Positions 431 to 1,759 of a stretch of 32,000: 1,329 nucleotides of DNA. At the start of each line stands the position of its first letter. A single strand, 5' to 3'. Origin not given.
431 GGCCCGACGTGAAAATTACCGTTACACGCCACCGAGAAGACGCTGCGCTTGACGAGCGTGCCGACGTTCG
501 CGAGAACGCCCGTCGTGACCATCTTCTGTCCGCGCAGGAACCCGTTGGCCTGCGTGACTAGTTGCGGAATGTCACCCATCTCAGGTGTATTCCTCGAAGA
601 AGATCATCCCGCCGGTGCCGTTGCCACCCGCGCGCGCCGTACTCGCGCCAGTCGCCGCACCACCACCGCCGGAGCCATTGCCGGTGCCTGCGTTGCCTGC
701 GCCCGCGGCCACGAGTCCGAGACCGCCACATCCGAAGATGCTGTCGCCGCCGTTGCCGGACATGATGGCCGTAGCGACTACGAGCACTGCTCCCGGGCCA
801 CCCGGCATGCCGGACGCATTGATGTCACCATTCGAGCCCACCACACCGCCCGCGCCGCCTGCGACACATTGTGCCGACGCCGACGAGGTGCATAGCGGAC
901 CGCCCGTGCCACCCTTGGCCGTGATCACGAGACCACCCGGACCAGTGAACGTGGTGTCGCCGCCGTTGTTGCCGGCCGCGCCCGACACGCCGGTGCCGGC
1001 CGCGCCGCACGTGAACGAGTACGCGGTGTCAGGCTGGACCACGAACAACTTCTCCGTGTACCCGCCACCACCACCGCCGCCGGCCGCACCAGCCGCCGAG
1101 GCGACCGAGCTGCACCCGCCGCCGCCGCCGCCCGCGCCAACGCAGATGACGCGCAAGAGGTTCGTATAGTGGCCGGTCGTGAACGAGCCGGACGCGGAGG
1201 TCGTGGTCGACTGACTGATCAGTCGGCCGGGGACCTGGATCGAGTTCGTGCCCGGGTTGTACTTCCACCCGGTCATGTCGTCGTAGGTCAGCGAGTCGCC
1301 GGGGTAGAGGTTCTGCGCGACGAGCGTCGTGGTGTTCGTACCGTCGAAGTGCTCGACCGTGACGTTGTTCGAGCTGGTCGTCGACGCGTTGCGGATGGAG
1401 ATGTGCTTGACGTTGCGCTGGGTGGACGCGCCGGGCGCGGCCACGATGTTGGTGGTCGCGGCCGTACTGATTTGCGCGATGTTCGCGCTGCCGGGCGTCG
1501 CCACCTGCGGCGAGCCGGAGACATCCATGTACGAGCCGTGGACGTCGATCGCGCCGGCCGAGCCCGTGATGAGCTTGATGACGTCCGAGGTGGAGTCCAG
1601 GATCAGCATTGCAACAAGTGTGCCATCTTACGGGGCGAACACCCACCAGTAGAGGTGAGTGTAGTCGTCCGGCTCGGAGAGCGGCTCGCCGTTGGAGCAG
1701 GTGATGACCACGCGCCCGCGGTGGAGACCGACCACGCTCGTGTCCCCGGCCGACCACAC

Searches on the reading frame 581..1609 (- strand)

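Call 22: search_protein_families(library=pfam, proteins=[window:581-1609:-], max_evalue=0.01)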
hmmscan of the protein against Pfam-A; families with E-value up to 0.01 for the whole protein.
window:581-1609:- (342 aa): 1 family
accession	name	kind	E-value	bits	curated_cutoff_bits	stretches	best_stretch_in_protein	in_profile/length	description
PF21722.4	Gly_rich_2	-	1.9e-06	28.5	24.3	1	140-334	3-219/226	Glycine-rich domain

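Call 23: search_protein_families(library=phrogs, proteins=[window:581-1609:-], max_evalue=0.001)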
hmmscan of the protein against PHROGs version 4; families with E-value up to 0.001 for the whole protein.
window:581-1609:- (342 aa): 6 families
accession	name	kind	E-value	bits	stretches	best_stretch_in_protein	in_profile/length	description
phrog_863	-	tail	6.1e-33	115.7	1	35-342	324-605/690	tail fiber assembly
phrog_6202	-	tail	1e-14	55.7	1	53-340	374-636/636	tail fiber protein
phrog_12796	-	tail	3.9e-08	33.9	1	67-336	178-441/445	tail fiber protein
phrog_2295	-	unknown function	1.9e-05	24.4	1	71-255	532-700/1183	-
phrog_416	-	tail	2.5e-05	25.2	1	131-239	166-280/350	minor tail protein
phrog_454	-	tail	0.00023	20.4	1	123-341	1170-1375/1376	tail fiber protein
